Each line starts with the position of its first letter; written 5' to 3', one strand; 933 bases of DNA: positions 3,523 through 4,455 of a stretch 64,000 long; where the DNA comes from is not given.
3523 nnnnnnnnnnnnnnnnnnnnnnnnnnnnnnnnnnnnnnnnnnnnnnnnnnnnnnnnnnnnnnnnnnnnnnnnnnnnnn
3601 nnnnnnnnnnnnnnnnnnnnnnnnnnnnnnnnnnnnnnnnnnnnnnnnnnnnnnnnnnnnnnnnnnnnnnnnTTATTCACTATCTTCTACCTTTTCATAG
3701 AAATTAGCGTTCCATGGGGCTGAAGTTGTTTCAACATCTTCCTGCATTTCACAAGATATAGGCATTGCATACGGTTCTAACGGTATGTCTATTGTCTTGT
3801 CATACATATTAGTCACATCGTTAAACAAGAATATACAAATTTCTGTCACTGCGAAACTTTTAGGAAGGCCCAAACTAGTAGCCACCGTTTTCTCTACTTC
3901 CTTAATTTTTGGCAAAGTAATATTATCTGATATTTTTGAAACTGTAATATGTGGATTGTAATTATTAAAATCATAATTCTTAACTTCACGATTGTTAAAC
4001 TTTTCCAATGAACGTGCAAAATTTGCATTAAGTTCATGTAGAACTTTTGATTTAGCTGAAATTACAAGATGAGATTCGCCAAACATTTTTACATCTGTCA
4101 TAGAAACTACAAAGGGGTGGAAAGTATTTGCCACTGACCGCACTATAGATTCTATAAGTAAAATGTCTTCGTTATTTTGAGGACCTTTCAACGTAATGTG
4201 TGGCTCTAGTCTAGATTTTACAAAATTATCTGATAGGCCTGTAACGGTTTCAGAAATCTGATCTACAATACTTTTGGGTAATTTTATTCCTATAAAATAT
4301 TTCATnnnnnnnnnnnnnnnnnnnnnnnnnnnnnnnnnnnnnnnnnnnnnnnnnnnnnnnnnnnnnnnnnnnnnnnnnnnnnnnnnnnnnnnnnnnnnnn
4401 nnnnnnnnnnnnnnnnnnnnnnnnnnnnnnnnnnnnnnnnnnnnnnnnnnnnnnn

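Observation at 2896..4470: Tandem duplication of a 2H-phosphoesterase gene, with its terminator, in which one copy has lost both catalytic histidines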

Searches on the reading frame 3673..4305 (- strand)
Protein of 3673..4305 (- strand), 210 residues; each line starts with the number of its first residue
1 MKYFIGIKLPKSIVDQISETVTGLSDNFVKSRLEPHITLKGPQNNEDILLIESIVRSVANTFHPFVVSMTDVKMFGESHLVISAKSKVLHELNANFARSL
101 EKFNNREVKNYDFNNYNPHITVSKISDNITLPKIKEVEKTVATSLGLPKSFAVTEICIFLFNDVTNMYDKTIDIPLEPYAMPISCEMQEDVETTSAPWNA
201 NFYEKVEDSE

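Call 4: search_protein_families(library=pfam, proteins=[window:3673-4305:-], max_evalue=1)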
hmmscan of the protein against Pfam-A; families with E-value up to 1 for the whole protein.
window:3673-4305:- (210 aa): 4 families
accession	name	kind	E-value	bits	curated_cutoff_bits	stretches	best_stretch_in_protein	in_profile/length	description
PF13563.12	2_5_RNA_ligase2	-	3.2e-12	47.2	27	1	31-159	22-146/152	2'-5' RNA ligase superfamily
PF02834.22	LigT_PEase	-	5.5e-06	26.9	23.3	1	7-77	1-79/87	LigT like Phosphoesterase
PF23474.1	Acb1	-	0.0012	19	27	1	109-141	95-127/144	Anti-CBASS protein Acb1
PF06299.18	DUF1045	-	0.039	14.4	24.3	0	52-105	18-72/159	Protein of unknown function (DUF1045)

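Call 9: find_homologous_proteins(query=A1, max_evalue=0.001)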
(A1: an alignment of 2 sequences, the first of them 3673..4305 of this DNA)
Query A1 (2 sequences) (210 aa, profile of the alignment): 5 proteins with E <= 0.001 among 2351 candidates.
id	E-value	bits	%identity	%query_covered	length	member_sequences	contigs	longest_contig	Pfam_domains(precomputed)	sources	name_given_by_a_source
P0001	9.4e-121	419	100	100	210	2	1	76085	PF02834.23,PF13563.13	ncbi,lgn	-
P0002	1.1e-110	386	90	100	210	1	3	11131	PF13563.13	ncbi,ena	-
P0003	2.4e-105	369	85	100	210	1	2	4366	PF10469.16,PF02834.23,PF13563.13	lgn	-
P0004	4.2e-99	349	43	84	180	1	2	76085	-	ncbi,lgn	-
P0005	1.7e-45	173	46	100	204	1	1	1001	PF13563.13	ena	-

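Call 10: find_encoding_contigs(protein=P0002, flank=6000)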
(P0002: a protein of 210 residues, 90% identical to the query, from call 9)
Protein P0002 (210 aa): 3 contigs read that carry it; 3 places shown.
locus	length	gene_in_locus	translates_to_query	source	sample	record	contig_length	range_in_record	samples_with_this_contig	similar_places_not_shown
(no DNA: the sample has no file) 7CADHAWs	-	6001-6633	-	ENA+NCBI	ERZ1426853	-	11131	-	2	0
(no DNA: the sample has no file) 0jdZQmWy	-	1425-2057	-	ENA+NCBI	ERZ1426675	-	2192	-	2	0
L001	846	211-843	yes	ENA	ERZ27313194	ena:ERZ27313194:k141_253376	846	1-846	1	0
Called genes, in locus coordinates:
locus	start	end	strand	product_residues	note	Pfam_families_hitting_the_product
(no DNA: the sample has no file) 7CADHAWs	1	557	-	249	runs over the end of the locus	-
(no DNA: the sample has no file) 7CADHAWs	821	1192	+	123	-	-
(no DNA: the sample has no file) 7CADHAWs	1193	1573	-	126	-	-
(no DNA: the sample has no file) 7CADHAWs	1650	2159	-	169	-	PF00293:NUDIX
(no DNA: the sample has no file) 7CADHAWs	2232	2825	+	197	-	-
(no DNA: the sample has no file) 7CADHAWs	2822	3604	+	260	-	-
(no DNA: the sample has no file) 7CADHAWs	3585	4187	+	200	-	-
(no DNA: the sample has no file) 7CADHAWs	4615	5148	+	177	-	PF00300:His_Phos_1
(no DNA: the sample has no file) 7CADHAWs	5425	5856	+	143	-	-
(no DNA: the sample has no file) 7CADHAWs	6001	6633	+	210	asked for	PF13563:2_5_RNA_ligase2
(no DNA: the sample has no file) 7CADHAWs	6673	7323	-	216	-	?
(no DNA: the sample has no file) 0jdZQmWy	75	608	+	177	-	PF00300:His_Phos_1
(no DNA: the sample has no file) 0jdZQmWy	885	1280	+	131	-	-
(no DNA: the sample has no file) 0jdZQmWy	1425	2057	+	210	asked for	PF13563:2_5_RNA_ligase2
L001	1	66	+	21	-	?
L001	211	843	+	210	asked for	PF13563:2_5_RNA_ligase2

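Call 11: find_encoding_contigs(protein=P0003, flank=6000)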
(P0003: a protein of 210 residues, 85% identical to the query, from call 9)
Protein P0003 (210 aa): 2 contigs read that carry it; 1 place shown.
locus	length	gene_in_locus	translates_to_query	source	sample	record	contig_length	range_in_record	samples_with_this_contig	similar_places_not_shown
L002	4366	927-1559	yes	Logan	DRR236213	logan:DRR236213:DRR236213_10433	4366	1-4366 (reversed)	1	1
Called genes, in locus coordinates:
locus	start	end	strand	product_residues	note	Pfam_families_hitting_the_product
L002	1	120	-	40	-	?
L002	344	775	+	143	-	-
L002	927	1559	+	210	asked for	PF02834:LigT_PEase (faint), PF10469:AKAP7_NLS (faint), PF13563:2_5_RNA_ligase2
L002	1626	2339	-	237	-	PF13489:Methyltransf_23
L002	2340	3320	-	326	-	PF13241:NAD_binding_7 (faint), PF00890:FAD_binding_2 (faint), PF01134:GIDA (faint), PF07992:Pyr_redox_2, PF12831:FAD_oxidored (weak), PF13738:Pyr_redox_3, PF13434:Lys_Orn_oxgnase (weak), PF00070:Pyr_redox, +2 more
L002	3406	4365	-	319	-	?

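Call 12: find_encoding_contigs(protein=P0005, flank=6000)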
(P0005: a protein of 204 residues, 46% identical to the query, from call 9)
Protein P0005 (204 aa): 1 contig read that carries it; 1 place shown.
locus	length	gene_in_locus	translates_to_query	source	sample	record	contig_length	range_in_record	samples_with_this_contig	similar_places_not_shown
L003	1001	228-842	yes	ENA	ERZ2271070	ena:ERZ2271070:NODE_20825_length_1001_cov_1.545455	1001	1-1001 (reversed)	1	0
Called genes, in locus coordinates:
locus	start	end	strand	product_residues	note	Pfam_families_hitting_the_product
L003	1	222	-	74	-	?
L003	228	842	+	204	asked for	PF13563:2_5_RNA_ligase2 (weak)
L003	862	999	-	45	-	?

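Call 16: find_related_loci(query=A2, collection=genome_contigs, flank=6000)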
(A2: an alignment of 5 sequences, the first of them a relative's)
Query A2 (210 aa) in genome_contigs; peptide patterns used: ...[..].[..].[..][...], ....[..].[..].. (x = any residue, [..] = any of these).
138 stretches matched a pattern; 1 encode a relative of the query (tblastn E <= 1e-3); 1 distinct loci.
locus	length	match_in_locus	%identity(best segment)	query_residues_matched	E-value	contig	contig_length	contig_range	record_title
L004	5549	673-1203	28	1-177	1e-22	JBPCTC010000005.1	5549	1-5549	MAG: Minisyncoccia bacterium S1Ck117_1996506_flag_1_multi_6.0000_len_5549, whole genome shotgun sequence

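Call 17: find_homologous_proteins(query=A2, max_evalue=0.01)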
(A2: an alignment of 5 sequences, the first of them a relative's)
Query A2 (5 sequences) (210 aa, profile of the alignment): 5 proteins with E <= 0.01 among 5889 candidates.
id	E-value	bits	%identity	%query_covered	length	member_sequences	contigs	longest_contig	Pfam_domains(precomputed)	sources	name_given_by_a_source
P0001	2.2e-111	389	100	100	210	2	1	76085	PF02834.23,PF13563.13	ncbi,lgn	-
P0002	4.8e-111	387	90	100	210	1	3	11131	PF13563.13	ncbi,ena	-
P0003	3.7e-109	381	85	100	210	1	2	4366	PF10469.16,PF02834.23,PF13563.13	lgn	-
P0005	1.9e-98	346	46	100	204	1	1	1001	PF13563.13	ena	-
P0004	2.2e-69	251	43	84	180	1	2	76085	-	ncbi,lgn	-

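Call 20: search_protein_representatives(alignment_id=A2)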
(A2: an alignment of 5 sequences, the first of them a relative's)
Query: 5 sequences, 205 profile positions. Proteins with E-value up to 0.001 (for the whole library): 189; up to 1e-10: 24; up to 1e-30: 4. The best 150 are listed.
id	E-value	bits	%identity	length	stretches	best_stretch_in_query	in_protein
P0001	6.9e-112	388.5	-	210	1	1-205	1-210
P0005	5.9e-99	346.3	-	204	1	1-205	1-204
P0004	6.9e-70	251.3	-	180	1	1-176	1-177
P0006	9.9e-36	139.8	-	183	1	1-176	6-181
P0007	2.0e-19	86.5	-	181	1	1-176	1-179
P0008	7.5e-19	84.7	-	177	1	2-176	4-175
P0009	3.9e-18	82.3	-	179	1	28-180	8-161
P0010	9.5e-17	77.8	-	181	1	1-176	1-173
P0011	1.3e-15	74.1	-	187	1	3-176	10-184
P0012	6.4e-15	71.8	-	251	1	1-177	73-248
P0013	7.2e-14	68.4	-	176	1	1-158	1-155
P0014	2.9e-13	66.4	-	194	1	2-170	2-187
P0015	5.4e-13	65.5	-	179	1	1-176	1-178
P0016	8.2e-13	65.0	-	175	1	1-176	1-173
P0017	1.5e-12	64.1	-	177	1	1-176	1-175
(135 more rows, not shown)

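Call 22: list_cluster_members(proteins=[P0001, P0004, P0002, P0003, P0005, P0006, P0007, P0009, P0008, P0014])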
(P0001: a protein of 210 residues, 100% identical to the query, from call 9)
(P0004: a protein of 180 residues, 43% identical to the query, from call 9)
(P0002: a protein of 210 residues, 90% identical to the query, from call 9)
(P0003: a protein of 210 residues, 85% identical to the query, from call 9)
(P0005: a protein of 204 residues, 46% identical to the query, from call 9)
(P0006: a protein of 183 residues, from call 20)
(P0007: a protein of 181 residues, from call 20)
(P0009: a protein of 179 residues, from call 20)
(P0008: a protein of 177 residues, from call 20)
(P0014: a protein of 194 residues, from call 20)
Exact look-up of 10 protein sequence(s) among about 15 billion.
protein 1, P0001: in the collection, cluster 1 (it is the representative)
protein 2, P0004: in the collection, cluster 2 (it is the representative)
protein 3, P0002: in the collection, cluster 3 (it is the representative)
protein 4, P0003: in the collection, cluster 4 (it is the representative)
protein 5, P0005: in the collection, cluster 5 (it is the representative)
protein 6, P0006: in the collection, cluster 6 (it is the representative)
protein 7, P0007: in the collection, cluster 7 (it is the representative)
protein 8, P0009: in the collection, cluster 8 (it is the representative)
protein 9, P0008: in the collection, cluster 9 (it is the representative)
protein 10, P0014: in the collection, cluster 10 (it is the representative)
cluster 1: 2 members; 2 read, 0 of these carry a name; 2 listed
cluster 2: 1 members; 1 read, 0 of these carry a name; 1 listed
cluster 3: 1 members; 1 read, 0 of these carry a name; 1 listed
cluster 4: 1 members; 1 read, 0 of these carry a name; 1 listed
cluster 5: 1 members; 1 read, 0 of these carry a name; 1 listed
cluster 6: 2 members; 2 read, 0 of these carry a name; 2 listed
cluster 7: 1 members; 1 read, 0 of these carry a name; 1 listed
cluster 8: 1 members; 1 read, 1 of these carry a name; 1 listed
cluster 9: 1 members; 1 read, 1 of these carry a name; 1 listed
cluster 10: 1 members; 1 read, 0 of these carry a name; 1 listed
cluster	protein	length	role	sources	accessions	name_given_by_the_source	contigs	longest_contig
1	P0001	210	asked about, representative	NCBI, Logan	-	-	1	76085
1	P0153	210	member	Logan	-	-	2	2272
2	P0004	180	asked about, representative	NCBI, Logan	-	-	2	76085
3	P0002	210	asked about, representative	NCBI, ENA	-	-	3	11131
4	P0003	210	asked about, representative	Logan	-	-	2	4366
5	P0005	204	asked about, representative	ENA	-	-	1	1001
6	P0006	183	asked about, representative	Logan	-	-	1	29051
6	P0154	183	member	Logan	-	-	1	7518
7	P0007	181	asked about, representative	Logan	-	-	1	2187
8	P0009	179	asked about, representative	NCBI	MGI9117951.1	MAG: hypothetical protein ACR2IQ_00175 [Minisyncoccia bacterium]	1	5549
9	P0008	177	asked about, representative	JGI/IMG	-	2'-5' RNA ligase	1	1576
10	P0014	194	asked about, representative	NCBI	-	-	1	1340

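Call 27: find_homologous_proteins(query=A3, max_evalue=0.00001)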
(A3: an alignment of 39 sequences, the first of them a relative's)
Query A3 (39 sequences) (180 aa, profile of the alignment): 50 proteins with E <= 0.00001 among 1871 candidates.
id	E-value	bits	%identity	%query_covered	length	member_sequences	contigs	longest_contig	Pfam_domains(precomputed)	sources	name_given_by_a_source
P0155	3.0e-62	228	28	58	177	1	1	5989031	PF13563.13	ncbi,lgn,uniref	ncbi:2'-5' RNA ligase family protein [Neobacillus niacini]|uniref:2'-5' RNA ligase family protein n=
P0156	1.8e-60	222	23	89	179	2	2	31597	PF02834.23,PF13563.13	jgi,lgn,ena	-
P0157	1.9e-59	218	-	-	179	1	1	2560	PF10469.16,PF02834.23,PF13563.13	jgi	jgi:2'-5' RNA ligase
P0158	3.1e-59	218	24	48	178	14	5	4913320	PF13563.13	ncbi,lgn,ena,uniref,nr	ncbi:2'-5' RNA ligase [Bacillus pseudomycoides]|uniref:2'-5' RNA ligase family protein n=1 Tax=Bacil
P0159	8.4e-59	216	24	60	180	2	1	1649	PF02834.23,PF13563.13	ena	-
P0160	8.0e-58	213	30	43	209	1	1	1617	PF13563.13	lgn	-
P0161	1.9e-57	212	27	55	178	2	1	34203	PF13563.13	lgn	-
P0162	7.8e-57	210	-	-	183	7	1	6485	PF02834.23,PF13563.13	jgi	jgi:2'-5' RNA ligase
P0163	8.5e-57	210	25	98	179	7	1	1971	PF10469.16,PF02834.23,PF13563.13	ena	-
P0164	1.1e-56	209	-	-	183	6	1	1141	PF02834.23,PF13563.13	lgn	-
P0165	2.1e-56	209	28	26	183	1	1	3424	PF10469.16,PF02834.23,PF13563.13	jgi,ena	-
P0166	1.1e-55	206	-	-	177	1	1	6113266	PF02834.23,PF13563.13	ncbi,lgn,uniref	ncbi:2'-5' RNA ligase family protein [Paenibacillus sp. FSL K6-0276]|uniref:2'-5' RNA ligase family 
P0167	5.2e-55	204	-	-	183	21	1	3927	PF13563.13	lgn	-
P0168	1.2e-54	203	22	35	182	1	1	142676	PF13563.13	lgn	-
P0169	1.3e-54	203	28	26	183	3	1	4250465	PF02834.23,PF13563.13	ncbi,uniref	ncbi:2'-5' RNA ligase family protein [Psychrobacillus sp. BM2]|uniref:2'-5' RNA ligase family protei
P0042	1.9e-54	202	-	-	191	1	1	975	PF13563.13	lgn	-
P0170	3.6e-54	201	22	98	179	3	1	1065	PF13563.13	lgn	-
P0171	3.8e-54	201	25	97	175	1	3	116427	PF10469.16,PF02834.23,PF13563.13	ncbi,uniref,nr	ncbi:2'-5' RNA ligase family protein [Planococcus sp. CP5-4]|uniref:2'-5' RNA ligase family protein 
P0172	1.6e-53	199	27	27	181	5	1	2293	PF13563.13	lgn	-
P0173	1.8e-53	199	23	43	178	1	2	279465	PF02834.23,PF13563.13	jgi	jgi:2'-5' RNA ligase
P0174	1.9e-53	199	21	22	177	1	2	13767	PF13563.13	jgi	-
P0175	7.1e-53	197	23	94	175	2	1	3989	PF13563.13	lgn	-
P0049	7.4e-53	197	29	55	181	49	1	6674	PF13563.13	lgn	-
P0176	7.9e-53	197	-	-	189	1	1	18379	PF02834.23,PF13563.13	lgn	-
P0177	3.9e-52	195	-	-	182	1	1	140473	PF13563.13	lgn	-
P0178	9.5e-52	193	23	27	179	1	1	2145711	PF13563.13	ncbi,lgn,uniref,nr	ncbi:2'-5' RNA ligase family protein [Paenibacillus sp. ACRRY]|uniref:2'-5' RNA ligase family protei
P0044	5.2e-51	191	-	-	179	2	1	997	PF13563.13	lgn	-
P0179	7.0e-51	191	26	28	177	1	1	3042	PF13563.13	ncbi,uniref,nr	ncbi:hypothetical protein GCM10010912_69940 [Paenibacillus albidus]|uniref:2'-5' RNA ligase family p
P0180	9.2e-51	190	27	27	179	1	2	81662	PF13563.13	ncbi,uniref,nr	ncbi:2'-5' RNA ligase family protein [Paenibacillus pabuli]|uniref:2'-5' RNA ligase family protein n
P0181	2.8e-50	189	17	34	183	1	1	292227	PF13563.13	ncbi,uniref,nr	ncbi:2'-5' RNA ligase family protein [Jeotgalibacillus haloalkalitolerans]|uniref:2'-5' RNA ligase f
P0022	6.1e-50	187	-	-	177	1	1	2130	PF13563.13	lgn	-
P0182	3.3e-49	185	25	56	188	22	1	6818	PF13563.13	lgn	-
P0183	8.8e-49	184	-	-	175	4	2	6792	PF13563.13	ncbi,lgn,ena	-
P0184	2.0e-48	183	-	-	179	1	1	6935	PF13563.13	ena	-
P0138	5.7e-48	181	-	-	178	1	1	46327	PF02834.23,PF13563.13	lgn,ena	-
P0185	9.7e-47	177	-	-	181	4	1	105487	PF02834.23,PF13563.13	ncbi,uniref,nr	ncbi:2'-5' RNA ligase family protein [Cohnella sp. GbtcB17]|uniref:2'-5' RNA ligase family protein n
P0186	1.1e-46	177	30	57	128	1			PF02834.23,PF13563.13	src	-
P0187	1.8e-46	176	56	5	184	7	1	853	PF13563.13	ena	-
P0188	3.7e-46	175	-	-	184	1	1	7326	PF13563.13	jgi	jgi:2'-5' RNA ligase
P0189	2.5e-45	172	50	6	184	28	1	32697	PF02834.23,PF13563.13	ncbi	ncbi:MAG: 2'-5' RNA ligase family protein [Candidatus Pristimantibacillus sp.]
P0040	4.0e-45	172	26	48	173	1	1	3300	PF02834.23,PF13563.13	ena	-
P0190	6.3e-43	165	-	-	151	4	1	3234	PF13563.13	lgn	-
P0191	2.0e-42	163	22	39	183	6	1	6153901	PF13563.13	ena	-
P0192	6.7e-42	161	28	55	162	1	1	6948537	PF13563.13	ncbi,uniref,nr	ncbi:2'-5' RNA ligase [Paenibacillus xylanexedens]|uniref:2'-5' RNA ligase family protein n=1 Tax=Pa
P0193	4.0e-39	152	24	40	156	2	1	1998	PF13563.13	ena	-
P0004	3.8e-38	149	100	100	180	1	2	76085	-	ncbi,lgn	-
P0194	1.8e-36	144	-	-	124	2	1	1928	PF13563.13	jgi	-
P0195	4.3e-36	142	29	55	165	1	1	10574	PF13563.13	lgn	-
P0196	1.2e-34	138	-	-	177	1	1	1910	PF13563.13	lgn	-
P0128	3.5e-32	130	-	-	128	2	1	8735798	PF13563.13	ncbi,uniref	ncbi:2'-5' RNA ligase family protein [Paenibacillus sp. P36]|uniref:2'-5' RNA ligase family protein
